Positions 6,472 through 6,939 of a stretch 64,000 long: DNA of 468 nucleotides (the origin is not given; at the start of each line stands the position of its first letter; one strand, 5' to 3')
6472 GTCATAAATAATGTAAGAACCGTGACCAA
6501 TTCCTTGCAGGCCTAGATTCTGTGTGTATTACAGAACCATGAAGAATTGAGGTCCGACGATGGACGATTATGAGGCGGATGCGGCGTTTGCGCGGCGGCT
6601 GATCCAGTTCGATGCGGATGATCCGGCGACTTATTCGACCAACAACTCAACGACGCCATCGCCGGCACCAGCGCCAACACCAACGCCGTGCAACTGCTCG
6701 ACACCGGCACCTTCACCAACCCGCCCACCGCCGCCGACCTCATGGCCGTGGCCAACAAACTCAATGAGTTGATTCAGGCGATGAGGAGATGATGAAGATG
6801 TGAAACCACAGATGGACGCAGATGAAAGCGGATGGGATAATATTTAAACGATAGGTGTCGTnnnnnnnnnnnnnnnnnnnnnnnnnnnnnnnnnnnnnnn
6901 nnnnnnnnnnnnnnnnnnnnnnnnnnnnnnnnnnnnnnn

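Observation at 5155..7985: Repeat-bounded array of two unrelated secreted-protein cassettes, driven by a duplicated promoter/5' end of the hydrogenase-protease gene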

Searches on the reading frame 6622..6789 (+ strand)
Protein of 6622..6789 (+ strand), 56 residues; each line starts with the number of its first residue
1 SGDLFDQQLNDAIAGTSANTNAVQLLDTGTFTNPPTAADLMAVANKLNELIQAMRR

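Call 7: search_protein_families(library=pfam, proteins=[window:6622-6789:+], max_evalue=0.1)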
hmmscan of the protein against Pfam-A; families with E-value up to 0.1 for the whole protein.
window:6622-6789:+ (56 aa): 0 families

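Call 9: find_homologous_proteins(query=window:6622-6789:+, max_evalue=0.01)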
Query seq(56 aa) (56 aa): 11 proteins with E <= 0.01 among 12 candidates.
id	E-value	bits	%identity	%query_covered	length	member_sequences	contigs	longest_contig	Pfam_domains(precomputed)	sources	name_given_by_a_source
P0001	1.0e-21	93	89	98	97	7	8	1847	-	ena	-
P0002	7.5e-19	84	81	98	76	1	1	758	-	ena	-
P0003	2.3e-17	79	93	79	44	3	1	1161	-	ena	-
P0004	2.7e-17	79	88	86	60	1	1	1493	-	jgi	jgi:hypothetical protein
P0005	1.9e-16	76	85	86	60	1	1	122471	-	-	-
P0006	4.1e-10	57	91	61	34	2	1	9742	-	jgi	-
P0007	1.5e-5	42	60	98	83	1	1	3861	-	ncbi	ncbi:MAG: hypothetical protein WA117_25710 [Verrucomicrobiia bacterium]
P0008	1.8e-5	42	60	98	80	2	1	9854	-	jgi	-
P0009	7.5e-5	40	61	79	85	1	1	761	-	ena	-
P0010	9.6e-5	40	64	89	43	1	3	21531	-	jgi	-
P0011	1.2e-4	40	58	98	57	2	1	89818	-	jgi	-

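Call 11: find_encoding_contigs(protein=P0005, flank=10000, max_places=6)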
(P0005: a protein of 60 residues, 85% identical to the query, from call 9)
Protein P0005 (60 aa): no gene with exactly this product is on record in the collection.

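Call 12: find_encoding_contigs(protein=P0001, flank=5000, max_places=8)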
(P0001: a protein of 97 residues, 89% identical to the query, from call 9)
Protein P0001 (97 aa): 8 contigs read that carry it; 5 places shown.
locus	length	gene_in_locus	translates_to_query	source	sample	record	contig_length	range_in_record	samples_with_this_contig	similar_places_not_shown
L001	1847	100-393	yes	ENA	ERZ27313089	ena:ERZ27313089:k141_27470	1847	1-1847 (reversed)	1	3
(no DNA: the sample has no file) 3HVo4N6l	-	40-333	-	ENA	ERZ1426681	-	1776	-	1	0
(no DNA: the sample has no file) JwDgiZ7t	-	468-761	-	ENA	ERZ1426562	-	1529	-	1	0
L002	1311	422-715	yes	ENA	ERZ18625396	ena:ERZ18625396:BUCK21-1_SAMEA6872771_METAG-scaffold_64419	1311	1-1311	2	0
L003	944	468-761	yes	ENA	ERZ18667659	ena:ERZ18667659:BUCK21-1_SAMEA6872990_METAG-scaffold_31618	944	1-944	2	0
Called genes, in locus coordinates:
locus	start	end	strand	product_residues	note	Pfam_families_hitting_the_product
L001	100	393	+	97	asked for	-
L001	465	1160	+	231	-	-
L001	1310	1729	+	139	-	-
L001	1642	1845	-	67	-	?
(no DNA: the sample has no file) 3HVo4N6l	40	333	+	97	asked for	-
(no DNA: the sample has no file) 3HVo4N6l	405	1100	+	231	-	-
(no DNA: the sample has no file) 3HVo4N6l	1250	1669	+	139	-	-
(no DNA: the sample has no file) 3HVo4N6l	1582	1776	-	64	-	?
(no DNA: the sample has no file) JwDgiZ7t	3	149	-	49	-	?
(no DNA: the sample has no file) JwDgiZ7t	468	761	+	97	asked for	-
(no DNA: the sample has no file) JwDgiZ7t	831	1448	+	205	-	-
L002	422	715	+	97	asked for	-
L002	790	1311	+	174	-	?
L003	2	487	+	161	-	?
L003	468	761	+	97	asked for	-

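Call 13: find_encoding_contigs(protein=P0011, flank=10000, max_places=4)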
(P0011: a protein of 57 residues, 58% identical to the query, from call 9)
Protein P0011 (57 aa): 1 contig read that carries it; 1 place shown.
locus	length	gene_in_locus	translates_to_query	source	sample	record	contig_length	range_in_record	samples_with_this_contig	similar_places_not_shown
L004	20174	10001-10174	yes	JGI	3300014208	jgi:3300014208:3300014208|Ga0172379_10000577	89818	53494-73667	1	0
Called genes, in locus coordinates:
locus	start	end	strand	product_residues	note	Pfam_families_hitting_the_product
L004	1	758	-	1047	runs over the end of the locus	PF07517:SecA_DEAD, PF01043:SecA_PP_bind, PF21090:P-loop_SecA, PF07516:SecA_SW, PF02810:SEC-C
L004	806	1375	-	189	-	PF00156:Pribosyltran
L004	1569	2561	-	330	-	-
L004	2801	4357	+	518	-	PF00342:PGI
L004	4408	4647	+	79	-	PF22513:FitA-like_RHH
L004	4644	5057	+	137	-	PF01850:PIN (weak)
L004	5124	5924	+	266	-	PF06439:3keto-disac_hyd, PF00722:Glyco_hydro_16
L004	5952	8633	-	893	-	PF00809:Pterin_bind, PF03599:CdhD (weak), PF02607:B12-binding_2, PF02310:B12-binding, PF02965:Met_synt_B12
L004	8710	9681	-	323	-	PF02574:S-methyl_trans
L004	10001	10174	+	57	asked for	-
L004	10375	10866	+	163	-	-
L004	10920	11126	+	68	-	-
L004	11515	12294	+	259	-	-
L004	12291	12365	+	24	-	-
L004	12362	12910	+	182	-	-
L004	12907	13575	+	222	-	-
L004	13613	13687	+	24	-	-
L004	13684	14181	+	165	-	-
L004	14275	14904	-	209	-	PF13187:Fer4_9 (faint), PF13237:Fer4_10 (faint), PF00037:Fer4 (faint), PF12797:Fer4_2 (faint), PF12837:Fer4_6 (faint), PF12838:Fer4_7 (weak), PF13484:Fer4_16 (faint), PF14697:Fer4_21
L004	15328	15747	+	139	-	PF00507:Oxidored_q4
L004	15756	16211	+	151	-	PF01058:Oxidored_q6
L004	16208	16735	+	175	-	PF00329:Complex1_30kDa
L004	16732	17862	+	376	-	PF00346:Complex1_49kDa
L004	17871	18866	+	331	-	PF00146:NADHdh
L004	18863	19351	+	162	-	PF14697:Fer4_21 (faint), PF12838:Fer4_7 (weak), PF13187:Fer4_9 (faint), PF00037:Fer4 (weak)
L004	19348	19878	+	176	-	PF00499:Oxidored_q3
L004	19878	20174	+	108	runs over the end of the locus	PF00420:Oxidored_q2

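Call 20: find_related_loci(query=A1, collection=genome_contigs, flank=6000)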
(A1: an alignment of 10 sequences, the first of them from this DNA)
Query A1 (56 aa) in genome_contigs; peptide patterns used: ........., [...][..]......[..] (x = any residue, [..] = any of these).
154 stretches matched a pattern; 37 encode a relative of the query (tblastn E <= 1e-3); 37 distinct loci.
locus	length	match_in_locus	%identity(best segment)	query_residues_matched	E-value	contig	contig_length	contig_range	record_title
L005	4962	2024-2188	87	2-56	9e-29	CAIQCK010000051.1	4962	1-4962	uncultured bacterium isolate AM-2014_bin-0333 genome assembly, contig: bin-0333:051/126, whole genome shotgun sequence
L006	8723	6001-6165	89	2-56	9e-28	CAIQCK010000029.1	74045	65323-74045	uncultured bacterium isolate AM-2014_bin-0333 genome assembly, contig: bin-0333:029/126, whole genome shotgun sequence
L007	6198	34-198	87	2-56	1e-27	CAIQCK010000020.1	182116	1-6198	uncultured bacterium isolate AM-2014_bin-0333 genome assembly, contig: bin-0333:020/126, whole genome shotgun sequence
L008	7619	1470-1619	92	7-56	2e-27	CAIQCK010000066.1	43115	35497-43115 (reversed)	uncultured bacterium isolate AM-2014_bin-0333 genome assembly, contig: bin-0333:066/126, whole genome shotgun sequence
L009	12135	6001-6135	69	2-46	1e-15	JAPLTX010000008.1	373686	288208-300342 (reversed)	MAG: Verrucomicrobia bacterium isolate LacPavin_0818_WC55_MAG_62_14 LacPavin_0818_WC55_scaffold_626677, whole genome sho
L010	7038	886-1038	58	2-56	2e-14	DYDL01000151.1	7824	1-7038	MAG TPA_asm: Desulfocapsa sp. isolate IMS_BF-2 NODE_2231_length_7836_cov_30.2313, whole genome shotgun sequence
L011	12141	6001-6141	60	2-56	5e-14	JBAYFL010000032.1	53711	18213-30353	MAG: Verrucomicrobiia bacterium isolate SO_2016_GW1_10 scaffold01213_OW334_2016, whole genome shotgun sequence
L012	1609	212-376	56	2-56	1e-13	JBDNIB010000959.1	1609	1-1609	MAG: Prosthecobacter sp. isolate concoct.51.WLB k141_1728383, whole genome shotgun sequence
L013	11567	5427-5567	60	2-56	1e-13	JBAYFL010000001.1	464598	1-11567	MAG: Verrucomicrobiia bacterium isolate SO_2016_GW1_10 scaffold00010_OW334_2016, whole genome shotgun sequence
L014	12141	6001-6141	58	2-56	9e-13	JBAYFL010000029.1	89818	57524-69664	MAG: Verrucomicrobiia bacterium isolate SO_2016_GW1_10 scaffold00577_OW334_2016, whole genome shotgun sequence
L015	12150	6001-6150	59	3-56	2e-12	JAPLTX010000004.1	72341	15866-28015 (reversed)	MAG: Verrucomicrobia bacterium isolate LacPavin_0818_WC55_MAG_62_14 LacPavin_0818_WC55_scaffold_280827, whole genome sho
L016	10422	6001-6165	59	2-56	3e-12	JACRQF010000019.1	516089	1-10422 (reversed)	MAG: Verrucomicrobia bacterium isolate NC_groundwater_2006_Pr3_S-0.65um_64_6 SR2-18-Sp65_coassembly_scaffold_263685, who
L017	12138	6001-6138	57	3-56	3e-12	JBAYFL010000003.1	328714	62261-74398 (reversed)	MAG: Verrucomicrobiia bacterium isolate SO_2016_GW1_10 scaffold00039_OW334_2016, whole genome shotgun sequence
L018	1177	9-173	51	2-56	4e-12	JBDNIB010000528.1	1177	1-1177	MAG: Prosthecobacter sp. isolate concoct.51.WLB k141_826896, whole genome shotgun sequence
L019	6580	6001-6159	50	3-56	1e-11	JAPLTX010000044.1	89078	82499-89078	MAG: Verrucomicrobia bacterium isolate LacPavin_0818_WC55_MAG_62_14 LacPavin_0818_WC55_scaffold_379157, whole genome sho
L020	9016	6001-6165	56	2-56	3e-11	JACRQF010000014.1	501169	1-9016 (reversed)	MAG: Verrucomicrobia bacterium isolate NC_groundwater_2006_Pr3_S-0.65um_64_6 SR2-18-Sp65_coassembly_scaffold_179104, who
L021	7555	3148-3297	51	2-56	5e-10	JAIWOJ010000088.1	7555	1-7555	MAG: Prosthecobacter sp. isolate W1111 contig-61_8809, whole genome shotgun sequence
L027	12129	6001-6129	57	13-56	6e-9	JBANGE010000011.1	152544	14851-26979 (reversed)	MAG: Verrucomicrobiota bacterium isolate altamaha_2019_sw_WHONDRS-S19S_0010_B_bin.165 scaffold_2182777, whole genome sho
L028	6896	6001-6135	52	2-51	4e-8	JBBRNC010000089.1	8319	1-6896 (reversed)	MAG: Verrucomicrobiales bacterium isolate La1_metabat2.110 LA1C_B2.110_k141_2678693L_8319_cov_23.3463, whole genome shot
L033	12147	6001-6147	40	7-56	8e-7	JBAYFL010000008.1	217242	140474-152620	MAG: Verrucomicrobiia bacterium isolate SO_2016_GW1_10 scaffold00104_OW334_2016, whole genome shotgun sequence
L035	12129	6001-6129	54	9-56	7e-6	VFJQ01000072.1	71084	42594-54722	MAG: Verrucomicrobia bacterium isolate Bin_38_5 c_000003251590, whole genome shotgun sequence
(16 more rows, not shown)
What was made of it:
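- B-type repeats do break assemblies; many copies lie at contig ends (call 20).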

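Call 30: find_encoding_contigs(protein=P0004, flank=5000)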
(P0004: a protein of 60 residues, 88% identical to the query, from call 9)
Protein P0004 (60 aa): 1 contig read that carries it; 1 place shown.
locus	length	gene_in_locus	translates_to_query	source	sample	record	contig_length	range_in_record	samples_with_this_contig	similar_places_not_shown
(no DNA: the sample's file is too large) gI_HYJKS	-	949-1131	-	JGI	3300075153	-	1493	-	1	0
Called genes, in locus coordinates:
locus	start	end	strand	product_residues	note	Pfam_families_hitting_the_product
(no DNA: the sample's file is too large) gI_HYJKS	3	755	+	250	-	?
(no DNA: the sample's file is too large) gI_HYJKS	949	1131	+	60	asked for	-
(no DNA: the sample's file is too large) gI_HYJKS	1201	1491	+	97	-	?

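Call 31: find_encoding_contigs(protein=P0010, flank=10000, max_places=3)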
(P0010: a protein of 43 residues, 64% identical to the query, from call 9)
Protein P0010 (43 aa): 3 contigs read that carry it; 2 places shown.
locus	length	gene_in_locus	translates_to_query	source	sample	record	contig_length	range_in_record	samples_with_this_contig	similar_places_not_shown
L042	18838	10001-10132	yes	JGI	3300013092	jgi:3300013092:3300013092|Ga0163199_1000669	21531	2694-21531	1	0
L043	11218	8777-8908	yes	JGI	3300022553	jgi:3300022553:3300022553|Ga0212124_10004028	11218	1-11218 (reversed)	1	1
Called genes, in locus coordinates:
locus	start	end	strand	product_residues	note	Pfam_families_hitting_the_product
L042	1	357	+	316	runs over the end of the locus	PF01261:AP_endonuc_2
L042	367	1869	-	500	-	PF00149:Metallophos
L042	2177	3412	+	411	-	PF00072:Response_reg, PF06564:CBP_BcsQ (faint), PF13614:AAA_31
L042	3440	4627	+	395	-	PF00027:cNMP_binding, PF00512:HisKA, PF10090:HPTransfase (weak), PF02518:HATPase_c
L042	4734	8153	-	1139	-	PF17132:Glyco_hydro_106, PF00754:F5_F8_type_C, PF22633:F5_F8_type_C_2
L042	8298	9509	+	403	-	PF00365:PFK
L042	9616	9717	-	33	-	-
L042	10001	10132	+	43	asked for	-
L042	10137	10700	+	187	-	-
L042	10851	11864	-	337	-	-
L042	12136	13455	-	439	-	PF01408:GFO_IDH_MocA, PF02894:GFO_IDH_MocA_C (faint), PF19051:GFO_IDH_MocA_C2, PF22725:GFO_IDH_MocA_C3, PF19051:GFO_IDH_MocA_C2 (weak)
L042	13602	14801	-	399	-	PF00988:CPSase_sm_chain, PF00117:GATase, PF07722:Peptidase_C26 (weak)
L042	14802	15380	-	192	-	PF14014:DUF4230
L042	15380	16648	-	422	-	PF01979:Amidohydro_1, PF12890:DHOase, PF07969:Amidohydro_3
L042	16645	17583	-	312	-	PF02729:OTCace_N, PF00185:OTCace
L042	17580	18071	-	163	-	PF00156:Pribosyltran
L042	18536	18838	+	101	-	?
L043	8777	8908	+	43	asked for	-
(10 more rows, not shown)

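Call 32: find_encoding_contigs(protein=P0006, flank=10000, max_places=3)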
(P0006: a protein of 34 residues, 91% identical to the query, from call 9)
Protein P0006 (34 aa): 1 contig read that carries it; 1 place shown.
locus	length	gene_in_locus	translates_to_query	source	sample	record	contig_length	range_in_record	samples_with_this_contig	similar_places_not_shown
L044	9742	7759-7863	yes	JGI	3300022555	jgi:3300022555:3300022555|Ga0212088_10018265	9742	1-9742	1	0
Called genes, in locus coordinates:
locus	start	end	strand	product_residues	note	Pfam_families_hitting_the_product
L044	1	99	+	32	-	?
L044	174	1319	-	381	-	PF01208:URO-D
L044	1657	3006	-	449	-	PF01408:GFO_IDH_MocA, PF19051:GFO_IDH_MocA_C2, PF22725:GFO_IDH_MocA_C3 (faint), PF19051:GFO_IDH_MocA_C2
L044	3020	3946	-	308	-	PF14100:DUF6807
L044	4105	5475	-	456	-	PF01408:GFO_IDH_MocA, PF22725:GFO_IDH_MocA_C3 (faint), PF19051:GFO_IDH_MocA_C2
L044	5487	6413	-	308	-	PF01261:AP_endonuc_2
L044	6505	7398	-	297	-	PF00165:HTH_AraC (faint), PF12833:HTH_18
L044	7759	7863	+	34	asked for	-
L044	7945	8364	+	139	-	-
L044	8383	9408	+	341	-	PF13646:HEAT_2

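Call 37: find_related_loci(query=A1, collection=viral_contigs, flank=8000)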
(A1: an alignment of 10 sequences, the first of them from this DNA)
Query A1 (56 aa) in viral_contigs; peptide patterns used: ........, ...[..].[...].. (x = any residue, [..] = any of these).
46 stretches matched a pattern, but none encodes a relative of the query by tblastn (E <= 1e-3).

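Call 47: search_protein_families(library=pfam, proteins=[L001:465-1157:+, L005:2225-2851:-, L005:2855-4027:-, L005:4042-4461:-, L005:337-1146:+, L006:6292-7326:+, L006:7450-7824:+, L006:7931-8275:+, L007:531-2324:+, L007:2299-2934:+], max_evalue=0.01)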
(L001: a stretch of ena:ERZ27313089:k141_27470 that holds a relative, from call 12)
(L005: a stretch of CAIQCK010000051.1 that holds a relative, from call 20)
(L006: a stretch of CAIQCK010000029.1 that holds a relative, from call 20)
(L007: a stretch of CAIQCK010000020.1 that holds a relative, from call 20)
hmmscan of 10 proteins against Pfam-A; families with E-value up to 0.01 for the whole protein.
L001:465-1157:+ (231 aa): 0 families

L005:2225-2851:- (208 aa): 1 family
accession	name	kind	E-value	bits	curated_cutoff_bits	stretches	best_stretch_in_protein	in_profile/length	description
PF09517.16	RE_Eco29kI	-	1.3e-62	210.9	30.8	1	34-195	2-163/164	Eco29kI restriction endonuclease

L005:2855-4027:- (390 aa): 1 family
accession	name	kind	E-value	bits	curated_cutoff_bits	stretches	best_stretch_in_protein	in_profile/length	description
PF00145.23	DNA_methylase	-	4.5e-57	194.3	22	2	2-130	3-125/324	C-5 cytosine-specific DNA methylase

L005:4042-4461:- (139 aa): 3 families
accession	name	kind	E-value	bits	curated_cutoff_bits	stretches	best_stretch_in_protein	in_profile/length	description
PF03852.21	Vsr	-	4.7e-20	71.7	27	1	1-73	1-72/74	DNA mismatch endonuclease Vsr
PF04480.18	DUF559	-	5.6e-08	33.1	20.6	1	92-132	67-108/109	Protein of unknown function (DUF559)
PF18741.7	MTES_1575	-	0.00019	21.9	38.2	1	91-132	54-96/96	REase_MTES_1575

L005:337-1146:+ (270 aa): 0 families

L006:6292-7326:+ (345 aa): 16 families
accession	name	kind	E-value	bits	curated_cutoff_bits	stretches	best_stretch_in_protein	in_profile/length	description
PF07719.23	TPR_2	-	9.4e-16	57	27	1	69-99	3-33/34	Tetratricopeptide repeat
PF00515.34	TPR_1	-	1.7e-11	43.8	27.8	1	68-99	2-33/34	Tetratricopeptide repeat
PF13432.12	TPR_16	-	4.3e-10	40.3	32.7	2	37-100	1-64/65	Tetratricopeptide repeat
PF14559.12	TPR_19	-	5.1e-10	40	25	1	50-106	8-63/68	Tetratricopeptide repeat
PF13431.12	TPR_17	-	1.1e-09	38.2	24.4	1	56-87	2-33/34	Tetratricopeptide repeat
PF13181.12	TPR_8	-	1.6e-08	34.5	25.7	1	69-99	3-33/34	Tetratricopeptide repeat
PF13414.12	TPR_11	-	1.7e-08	34.5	26.8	1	79-115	6-42/42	TPR repeat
PF13424.12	TPR_12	-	1.9e-07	31.6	30.1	1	69-132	5-76/77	Tetratricopeptide repeat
PF13428.12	TPR_14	-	6.6e-07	29.8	23.5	1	69-109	3-43/44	Tetratricopeptide repeat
PF13374.12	TPR_10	-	3.3e-06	27.4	27.5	0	73-96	8-31/42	Tetratricopeptide repeat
PF23914.1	TPR_CcmH_CycH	-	1.7e-05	25.1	42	1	54-119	37-102/158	Cytochrome c-type biogenesis protein H TPR domain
PF17874.7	TPR_MalT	-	0.00012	21.9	45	1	52-186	62-208/336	MalT-like TPR region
PF22860.2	DUF7017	-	0.00028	21.3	27.5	1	37-134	5-104/141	Domain of unknown function (DUF7017)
PF12569.14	NatA_aux_su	-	0.0014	18.1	33.3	1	67-137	192-262/515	N-terminal acetyltransferase A, auxiliary subunit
PF24575.1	TPR_Slam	-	0.0033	18.3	35.2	0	74-121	54-101/104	Surface lipoprotein assembly modifier, N-terminal TPR repeats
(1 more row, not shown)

L006:7450-7824:+ (125 aa): 0 families

L006:7931-8275:+ (115 aa): 0 families

L007:531-2324:+ (598 aa): 0 families

L007:2299-2934:+ (212 aa): 2 families
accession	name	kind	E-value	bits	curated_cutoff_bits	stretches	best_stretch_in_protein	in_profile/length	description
PF13273.12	DUF4064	-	9.8e-05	23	32.1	1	53-152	4-100/102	Protein of unknown function (DUF4064)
PF04306.18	DUF456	-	0.0057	17.4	29.4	0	107-175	33-101/139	Protein of unknown function (DUF456)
